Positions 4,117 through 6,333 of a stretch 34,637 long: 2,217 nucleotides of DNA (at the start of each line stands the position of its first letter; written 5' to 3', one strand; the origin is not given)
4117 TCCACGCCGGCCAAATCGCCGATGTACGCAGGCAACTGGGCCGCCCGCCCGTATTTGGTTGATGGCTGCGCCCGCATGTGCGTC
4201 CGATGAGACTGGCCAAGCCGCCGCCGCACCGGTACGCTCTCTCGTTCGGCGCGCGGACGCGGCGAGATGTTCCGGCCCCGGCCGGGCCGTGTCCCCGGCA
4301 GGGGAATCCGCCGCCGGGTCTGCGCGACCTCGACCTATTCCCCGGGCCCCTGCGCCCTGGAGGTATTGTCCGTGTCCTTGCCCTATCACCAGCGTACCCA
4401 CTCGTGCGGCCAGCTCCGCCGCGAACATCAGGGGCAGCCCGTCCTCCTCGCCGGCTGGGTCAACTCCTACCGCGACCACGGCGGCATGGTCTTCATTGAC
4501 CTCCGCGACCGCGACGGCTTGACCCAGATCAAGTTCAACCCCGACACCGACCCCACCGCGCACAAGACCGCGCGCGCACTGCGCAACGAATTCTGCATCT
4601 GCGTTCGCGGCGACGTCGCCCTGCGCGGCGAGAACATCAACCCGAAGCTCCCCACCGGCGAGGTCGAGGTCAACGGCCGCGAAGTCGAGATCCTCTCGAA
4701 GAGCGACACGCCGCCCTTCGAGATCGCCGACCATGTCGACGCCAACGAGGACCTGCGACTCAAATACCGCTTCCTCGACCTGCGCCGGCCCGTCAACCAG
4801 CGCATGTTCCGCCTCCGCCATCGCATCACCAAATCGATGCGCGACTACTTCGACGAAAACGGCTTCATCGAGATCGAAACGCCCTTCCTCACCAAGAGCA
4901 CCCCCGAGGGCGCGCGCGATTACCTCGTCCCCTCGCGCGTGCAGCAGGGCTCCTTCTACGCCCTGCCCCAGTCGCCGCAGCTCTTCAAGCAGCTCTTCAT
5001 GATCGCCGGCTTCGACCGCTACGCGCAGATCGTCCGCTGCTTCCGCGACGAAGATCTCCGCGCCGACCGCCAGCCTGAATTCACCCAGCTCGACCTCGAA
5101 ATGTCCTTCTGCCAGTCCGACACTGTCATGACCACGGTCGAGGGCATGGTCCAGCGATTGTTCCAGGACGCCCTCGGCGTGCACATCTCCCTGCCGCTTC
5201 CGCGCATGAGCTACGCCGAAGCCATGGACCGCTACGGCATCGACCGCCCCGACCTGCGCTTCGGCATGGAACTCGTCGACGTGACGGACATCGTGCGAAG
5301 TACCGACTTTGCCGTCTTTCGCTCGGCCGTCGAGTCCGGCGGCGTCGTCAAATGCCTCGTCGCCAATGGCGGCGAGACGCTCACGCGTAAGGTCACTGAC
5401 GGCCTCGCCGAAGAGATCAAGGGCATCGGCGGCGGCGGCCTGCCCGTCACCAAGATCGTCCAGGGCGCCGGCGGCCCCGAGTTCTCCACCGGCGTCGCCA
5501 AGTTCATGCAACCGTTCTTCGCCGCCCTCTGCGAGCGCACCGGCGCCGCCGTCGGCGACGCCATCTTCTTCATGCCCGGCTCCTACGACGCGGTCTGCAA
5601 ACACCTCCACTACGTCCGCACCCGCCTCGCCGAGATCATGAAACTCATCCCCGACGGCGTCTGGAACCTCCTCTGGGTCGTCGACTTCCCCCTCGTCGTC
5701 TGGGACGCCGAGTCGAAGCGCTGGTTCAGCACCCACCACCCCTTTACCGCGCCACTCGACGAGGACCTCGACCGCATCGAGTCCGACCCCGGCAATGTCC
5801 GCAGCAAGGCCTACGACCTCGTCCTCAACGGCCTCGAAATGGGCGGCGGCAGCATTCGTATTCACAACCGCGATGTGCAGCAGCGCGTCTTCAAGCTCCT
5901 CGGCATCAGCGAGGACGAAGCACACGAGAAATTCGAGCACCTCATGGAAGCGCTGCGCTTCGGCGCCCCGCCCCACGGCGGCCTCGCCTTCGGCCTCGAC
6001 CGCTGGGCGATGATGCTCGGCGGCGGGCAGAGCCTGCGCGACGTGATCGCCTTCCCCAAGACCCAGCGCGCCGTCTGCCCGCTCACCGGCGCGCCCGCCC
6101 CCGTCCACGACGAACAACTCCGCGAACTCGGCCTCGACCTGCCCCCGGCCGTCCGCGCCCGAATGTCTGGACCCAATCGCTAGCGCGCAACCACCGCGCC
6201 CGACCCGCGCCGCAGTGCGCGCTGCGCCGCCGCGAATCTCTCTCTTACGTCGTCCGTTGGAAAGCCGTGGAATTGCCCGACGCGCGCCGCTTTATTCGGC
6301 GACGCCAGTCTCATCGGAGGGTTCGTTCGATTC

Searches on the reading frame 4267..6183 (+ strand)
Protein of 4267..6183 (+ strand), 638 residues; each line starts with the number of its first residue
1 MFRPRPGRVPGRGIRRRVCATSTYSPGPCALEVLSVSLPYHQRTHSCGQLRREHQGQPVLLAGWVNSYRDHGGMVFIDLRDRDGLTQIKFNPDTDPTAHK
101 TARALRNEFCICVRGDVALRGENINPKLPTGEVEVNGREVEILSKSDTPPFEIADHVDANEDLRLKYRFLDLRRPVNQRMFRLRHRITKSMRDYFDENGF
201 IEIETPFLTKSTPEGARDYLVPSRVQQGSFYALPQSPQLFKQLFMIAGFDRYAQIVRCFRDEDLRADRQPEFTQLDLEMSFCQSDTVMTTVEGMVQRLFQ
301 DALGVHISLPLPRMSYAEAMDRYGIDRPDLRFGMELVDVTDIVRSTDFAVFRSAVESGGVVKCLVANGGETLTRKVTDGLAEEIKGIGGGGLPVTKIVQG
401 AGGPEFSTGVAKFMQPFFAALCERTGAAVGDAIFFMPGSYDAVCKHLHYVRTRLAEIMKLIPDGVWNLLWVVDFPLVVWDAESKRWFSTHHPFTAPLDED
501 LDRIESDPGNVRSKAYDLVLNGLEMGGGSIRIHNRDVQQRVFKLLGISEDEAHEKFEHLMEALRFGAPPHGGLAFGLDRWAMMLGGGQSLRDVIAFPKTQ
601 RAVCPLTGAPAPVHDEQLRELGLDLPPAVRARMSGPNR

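Call 68: search_protein_families(library=pfam, max_evalue=0.00001, proteins=[window:4267-6183:+])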
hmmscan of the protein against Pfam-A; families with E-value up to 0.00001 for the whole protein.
window:4267-6183:+ (638 aa): 3 families
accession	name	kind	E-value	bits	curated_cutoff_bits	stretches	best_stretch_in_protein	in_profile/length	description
PF00152.25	tRNA-synt_2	-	4.7e-121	404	25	1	160-600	1-308/308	tRNA synthetases class II (D, K and N)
PF01336.31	tRNA_anti-codon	-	3.3e-14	53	27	1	59-143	1-75/75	OB-fold nucleic acid binding domain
PF02938.19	GAD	-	7.8e-11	42.5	23.4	1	351-447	1-95/95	GAD domain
